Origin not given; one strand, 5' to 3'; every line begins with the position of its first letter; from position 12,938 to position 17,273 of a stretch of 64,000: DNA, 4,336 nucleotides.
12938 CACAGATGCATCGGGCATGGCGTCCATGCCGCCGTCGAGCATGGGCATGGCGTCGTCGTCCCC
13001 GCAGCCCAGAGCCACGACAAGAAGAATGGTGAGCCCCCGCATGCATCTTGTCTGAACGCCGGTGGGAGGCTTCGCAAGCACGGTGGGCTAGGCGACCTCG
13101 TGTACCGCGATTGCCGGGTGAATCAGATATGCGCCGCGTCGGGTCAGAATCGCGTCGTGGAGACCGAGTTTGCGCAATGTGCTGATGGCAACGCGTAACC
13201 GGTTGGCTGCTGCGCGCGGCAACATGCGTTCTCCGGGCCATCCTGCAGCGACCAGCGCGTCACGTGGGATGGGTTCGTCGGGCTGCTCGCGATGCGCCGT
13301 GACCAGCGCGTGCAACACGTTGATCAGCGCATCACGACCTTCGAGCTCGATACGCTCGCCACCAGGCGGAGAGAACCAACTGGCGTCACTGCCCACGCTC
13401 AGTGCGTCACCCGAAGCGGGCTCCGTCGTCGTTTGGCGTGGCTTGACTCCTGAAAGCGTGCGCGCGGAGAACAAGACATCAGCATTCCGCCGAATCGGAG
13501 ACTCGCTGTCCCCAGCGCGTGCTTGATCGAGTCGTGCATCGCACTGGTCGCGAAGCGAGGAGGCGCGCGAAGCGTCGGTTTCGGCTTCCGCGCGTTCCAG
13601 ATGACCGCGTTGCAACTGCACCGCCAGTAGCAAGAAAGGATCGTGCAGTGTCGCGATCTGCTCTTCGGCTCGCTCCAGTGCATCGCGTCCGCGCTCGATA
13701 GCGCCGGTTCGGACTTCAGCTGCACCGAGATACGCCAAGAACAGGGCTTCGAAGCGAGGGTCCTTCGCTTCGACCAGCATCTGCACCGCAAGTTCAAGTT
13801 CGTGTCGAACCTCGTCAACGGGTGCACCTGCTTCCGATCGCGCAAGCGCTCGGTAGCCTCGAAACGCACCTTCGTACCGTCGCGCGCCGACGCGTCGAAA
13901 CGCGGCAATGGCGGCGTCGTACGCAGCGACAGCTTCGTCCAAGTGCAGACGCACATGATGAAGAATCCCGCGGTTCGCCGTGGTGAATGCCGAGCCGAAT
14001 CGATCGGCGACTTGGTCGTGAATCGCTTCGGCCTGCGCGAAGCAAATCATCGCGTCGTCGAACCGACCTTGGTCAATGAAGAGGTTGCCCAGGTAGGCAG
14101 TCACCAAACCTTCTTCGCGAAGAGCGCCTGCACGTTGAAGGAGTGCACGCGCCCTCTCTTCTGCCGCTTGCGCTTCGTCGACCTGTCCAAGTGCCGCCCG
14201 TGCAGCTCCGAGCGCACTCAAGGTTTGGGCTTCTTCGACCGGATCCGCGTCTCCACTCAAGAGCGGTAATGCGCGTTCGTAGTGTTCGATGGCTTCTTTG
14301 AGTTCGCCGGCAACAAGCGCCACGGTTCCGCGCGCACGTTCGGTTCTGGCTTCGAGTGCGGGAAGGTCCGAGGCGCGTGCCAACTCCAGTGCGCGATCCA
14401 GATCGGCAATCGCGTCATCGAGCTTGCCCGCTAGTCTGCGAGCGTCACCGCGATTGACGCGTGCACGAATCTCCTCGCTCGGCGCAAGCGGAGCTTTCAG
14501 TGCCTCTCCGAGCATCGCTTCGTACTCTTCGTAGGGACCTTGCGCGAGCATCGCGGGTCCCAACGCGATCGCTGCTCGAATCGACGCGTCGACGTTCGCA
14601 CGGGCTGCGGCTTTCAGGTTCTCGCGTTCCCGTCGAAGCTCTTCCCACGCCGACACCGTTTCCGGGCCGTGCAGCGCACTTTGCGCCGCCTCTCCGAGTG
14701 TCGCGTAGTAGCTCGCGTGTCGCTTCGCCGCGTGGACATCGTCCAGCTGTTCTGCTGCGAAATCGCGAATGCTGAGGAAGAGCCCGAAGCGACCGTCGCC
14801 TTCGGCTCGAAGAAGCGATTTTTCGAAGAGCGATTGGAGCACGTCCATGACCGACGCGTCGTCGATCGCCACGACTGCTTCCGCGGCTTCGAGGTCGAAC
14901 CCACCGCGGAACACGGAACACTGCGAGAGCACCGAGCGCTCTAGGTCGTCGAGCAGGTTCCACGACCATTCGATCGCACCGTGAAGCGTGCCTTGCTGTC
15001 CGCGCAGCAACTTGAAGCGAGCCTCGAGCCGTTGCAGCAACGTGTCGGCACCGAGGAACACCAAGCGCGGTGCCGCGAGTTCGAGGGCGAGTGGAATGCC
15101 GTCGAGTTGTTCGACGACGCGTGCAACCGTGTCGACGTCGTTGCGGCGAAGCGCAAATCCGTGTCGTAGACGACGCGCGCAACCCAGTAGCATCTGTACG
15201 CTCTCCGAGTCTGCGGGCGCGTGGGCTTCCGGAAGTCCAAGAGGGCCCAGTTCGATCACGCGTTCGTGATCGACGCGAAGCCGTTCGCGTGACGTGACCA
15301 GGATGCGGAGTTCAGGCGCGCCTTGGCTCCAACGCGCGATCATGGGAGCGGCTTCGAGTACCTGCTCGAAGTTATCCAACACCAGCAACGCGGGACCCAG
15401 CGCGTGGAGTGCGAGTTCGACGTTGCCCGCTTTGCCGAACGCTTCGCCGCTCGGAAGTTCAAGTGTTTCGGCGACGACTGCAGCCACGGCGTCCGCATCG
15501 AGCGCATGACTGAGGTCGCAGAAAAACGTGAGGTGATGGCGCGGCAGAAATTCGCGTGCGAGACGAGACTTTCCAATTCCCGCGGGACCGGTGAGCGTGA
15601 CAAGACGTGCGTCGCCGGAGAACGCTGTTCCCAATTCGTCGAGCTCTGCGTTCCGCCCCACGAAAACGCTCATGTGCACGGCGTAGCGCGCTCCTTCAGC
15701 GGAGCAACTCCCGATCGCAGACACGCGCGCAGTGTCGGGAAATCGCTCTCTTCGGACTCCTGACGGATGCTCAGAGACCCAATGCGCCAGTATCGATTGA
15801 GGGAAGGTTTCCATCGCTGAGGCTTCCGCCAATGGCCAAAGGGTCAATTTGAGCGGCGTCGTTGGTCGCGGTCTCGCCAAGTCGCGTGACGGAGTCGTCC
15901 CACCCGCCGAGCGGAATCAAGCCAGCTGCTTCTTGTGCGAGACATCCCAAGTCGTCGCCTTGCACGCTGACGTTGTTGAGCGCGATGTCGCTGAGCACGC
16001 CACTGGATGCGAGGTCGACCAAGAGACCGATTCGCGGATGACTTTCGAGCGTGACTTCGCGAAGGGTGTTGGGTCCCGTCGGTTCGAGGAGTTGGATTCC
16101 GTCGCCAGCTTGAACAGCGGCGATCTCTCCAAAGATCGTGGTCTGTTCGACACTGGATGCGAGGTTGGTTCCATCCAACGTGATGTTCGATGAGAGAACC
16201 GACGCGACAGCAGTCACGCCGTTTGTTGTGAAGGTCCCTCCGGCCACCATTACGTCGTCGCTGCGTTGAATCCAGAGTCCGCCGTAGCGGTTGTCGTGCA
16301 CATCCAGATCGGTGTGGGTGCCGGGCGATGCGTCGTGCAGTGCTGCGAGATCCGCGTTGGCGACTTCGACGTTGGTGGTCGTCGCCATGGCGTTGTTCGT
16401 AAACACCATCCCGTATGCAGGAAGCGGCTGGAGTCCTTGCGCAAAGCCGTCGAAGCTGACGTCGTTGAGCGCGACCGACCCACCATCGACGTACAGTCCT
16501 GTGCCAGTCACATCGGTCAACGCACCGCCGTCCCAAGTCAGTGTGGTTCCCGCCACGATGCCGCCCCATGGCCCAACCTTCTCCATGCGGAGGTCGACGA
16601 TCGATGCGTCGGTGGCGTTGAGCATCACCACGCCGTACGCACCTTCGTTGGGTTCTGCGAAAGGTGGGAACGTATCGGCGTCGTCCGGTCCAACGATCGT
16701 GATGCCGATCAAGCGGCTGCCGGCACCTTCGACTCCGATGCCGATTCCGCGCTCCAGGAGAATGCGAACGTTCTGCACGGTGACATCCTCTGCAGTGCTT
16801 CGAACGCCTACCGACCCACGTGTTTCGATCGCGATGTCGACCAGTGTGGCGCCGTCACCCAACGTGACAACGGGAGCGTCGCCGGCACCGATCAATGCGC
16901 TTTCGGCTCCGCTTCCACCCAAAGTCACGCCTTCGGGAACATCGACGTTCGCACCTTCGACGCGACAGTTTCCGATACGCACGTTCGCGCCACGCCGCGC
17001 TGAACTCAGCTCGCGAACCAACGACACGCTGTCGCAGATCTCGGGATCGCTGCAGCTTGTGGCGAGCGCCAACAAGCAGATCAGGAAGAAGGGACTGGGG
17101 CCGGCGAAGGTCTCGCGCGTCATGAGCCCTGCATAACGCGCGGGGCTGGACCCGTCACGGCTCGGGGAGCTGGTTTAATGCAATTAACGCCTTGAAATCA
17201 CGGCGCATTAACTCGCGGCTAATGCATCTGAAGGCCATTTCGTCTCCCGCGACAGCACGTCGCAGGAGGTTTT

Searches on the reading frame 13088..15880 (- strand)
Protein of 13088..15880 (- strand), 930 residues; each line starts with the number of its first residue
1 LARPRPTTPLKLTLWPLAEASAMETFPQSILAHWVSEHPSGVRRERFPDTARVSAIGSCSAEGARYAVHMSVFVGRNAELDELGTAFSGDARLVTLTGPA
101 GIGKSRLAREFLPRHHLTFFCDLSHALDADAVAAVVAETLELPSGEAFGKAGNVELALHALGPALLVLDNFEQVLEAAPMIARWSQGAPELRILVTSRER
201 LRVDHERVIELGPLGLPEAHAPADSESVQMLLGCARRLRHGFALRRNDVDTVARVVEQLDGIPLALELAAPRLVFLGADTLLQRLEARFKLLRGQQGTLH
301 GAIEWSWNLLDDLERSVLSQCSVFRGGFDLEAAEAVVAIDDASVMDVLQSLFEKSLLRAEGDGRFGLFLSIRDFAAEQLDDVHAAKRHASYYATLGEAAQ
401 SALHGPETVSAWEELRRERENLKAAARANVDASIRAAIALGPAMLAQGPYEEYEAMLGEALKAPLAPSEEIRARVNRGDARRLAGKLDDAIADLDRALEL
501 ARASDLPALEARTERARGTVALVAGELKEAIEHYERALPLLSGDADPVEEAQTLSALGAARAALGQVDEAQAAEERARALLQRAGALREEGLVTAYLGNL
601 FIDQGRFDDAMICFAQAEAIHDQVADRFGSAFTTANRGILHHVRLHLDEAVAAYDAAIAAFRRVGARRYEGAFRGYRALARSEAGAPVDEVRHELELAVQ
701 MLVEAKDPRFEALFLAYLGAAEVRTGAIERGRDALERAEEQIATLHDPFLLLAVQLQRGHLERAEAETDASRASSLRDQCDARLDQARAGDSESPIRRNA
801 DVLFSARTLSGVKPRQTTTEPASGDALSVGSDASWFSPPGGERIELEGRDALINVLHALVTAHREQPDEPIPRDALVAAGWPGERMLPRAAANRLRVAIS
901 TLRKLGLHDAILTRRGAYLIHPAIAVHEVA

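Call 4: search_protein_families(library=pfam, proteins=[window:13088-15880:-], max_evalue=0.1)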
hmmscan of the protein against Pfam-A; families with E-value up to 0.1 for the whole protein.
window:13088-15880:- (930 aa): 14 families
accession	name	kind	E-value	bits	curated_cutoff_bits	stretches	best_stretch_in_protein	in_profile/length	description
PF13424.12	TPR_12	-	3.2e-16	59.7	30.1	4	471-540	3-74/77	Tetratricopeptide repeat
PF00515.34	TPR_1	-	1.2e-12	47.5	27.8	2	472-501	2-31/34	Tetratricopeptide repeat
PF17874.7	TPR_MalT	-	1.9e-09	37.7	45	1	516-683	6-171/336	MalT-like TPR region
PF07719.23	TPR_2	-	4.3e-09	36.2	27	2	474-501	4-31/34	Tetratricopeptide repeat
PF13191.12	AAA_16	-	2.7e-07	31.7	32.6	1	73-118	2-51/167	AAA ATPase domain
PF13414.12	TPR_11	-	7.5e-07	29.2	26.8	0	478-500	1-23/42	TPR repeat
PF13401.12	AAA_22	-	6.1e-06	27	27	1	90-176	4-97/130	AAA domain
PF13181.12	TPR_8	-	1.5e-05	25.2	25.7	0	472-502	2-32/34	Tetratricopeptide repeat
PF13432.12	TPR_16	-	0.0015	19.4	32.7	1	477-544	3-64/65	Tetratricopeptide repeat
PF01637.24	ATPase_2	-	0.004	17.4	33.2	1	73-149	1-83/225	ATPase domain predominantly from Archaea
PF25199.1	nSTAND_NTPase5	-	0.017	15.4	34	0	160-200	94-135/145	Novel STAND NTPase 5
PF14938.12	SNAP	-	0.031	14.2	25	0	566-669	89-186/282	Soluble NSF attachment protein, SNAP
PF05729.18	NACHT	-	0.04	14.2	26.7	0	92-112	1-21/167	NACHT domain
PF13176.12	TPR_7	-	0.065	13.8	27.9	0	597-617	5-25/36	Tetratricopeptide repeat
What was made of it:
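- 13088..15880 (-): STAND-type regulator (AAA_16 NTPase plus TPR). The C-terminus looks like a winged helix by eye only. It lies downstream of, and probably in one operon with, the beta-helix lipoprotein gene. The true start is probably internal to this ORF. Pfam AAA_16, AAA_22, TPR_12 and TPR_MalT (call 4).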

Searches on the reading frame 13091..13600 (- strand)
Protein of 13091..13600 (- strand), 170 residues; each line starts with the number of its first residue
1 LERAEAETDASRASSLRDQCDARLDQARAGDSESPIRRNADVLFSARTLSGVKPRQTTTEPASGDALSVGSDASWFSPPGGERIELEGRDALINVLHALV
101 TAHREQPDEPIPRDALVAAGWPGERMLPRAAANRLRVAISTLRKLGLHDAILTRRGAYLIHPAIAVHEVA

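Call 60: search_protein_families(library=pfam, proteins=[window:13091-13600:-], max_evalue=1)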
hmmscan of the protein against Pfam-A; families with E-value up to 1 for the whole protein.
window:13091-13600:- (170 aa): 0 families
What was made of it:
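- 13088..15880 (-): The C-terminal 170 aa gave no Pfam hit here (call 60).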

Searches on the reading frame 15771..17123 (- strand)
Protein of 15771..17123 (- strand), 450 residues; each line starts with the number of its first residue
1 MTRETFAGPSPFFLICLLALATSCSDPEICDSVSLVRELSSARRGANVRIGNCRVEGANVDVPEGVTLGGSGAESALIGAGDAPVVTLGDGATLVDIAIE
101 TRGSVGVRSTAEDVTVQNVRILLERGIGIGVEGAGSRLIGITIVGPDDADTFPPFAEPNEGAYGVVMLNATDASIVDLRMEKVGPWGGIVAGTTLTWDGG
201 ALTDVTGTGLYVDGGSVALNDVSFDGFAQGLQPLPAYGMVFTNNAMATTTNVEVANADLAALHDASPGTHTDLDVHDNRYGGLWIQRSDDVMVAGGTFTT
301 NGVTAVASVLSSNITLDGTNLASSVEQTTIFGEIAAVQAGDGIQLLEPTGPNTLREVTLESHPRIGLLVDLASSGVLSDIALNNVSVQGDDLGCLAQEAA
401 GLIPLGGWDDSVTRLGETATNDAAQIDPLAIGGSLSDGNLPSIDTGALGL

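Call 4: search_protein_families(library=pfam, proteins=[window:15771-17123:-], max_evalue=0.1)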
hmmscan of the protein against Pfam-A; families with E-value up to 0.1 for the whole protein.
window:15771-17123:- (450 aa): 2 families
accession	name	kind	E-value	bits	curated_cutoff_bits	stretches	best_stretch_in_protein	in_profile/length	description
PF13229.12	Beta_helix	-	4e-07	30.2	25.9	1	209-319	2-108/158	Right handed beta helix region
PF05048.19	NosD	-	0.019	14.8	23.6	1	247-374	27-160/212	Periplasmic copper-binding protein (NosD)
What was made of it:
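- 15771..17123 (-): Right-handed beta-helix lipoprotein, transcribed divergently from gene 1. It is the conserved neighbour of the gene 1 subfamily. Pfam Beta_helix E=4e-7 (call 4).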

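Call 5: search_protein_families(library=ncbifam, proteins=[window:15771-17123:-], max_evalue=0.1)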
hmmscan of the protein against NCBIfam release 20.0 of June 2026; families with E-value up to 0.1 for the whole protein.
window:15771-17123:- (450 aa): 1 family
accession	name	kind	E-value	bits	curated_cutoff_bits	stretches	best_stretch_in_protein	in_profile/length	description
TIGR03805.1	beta_helix_1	subfamily_domain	0.029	13.5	141.5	1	64-177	32-122/314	parallel beta-helix domain-containing protein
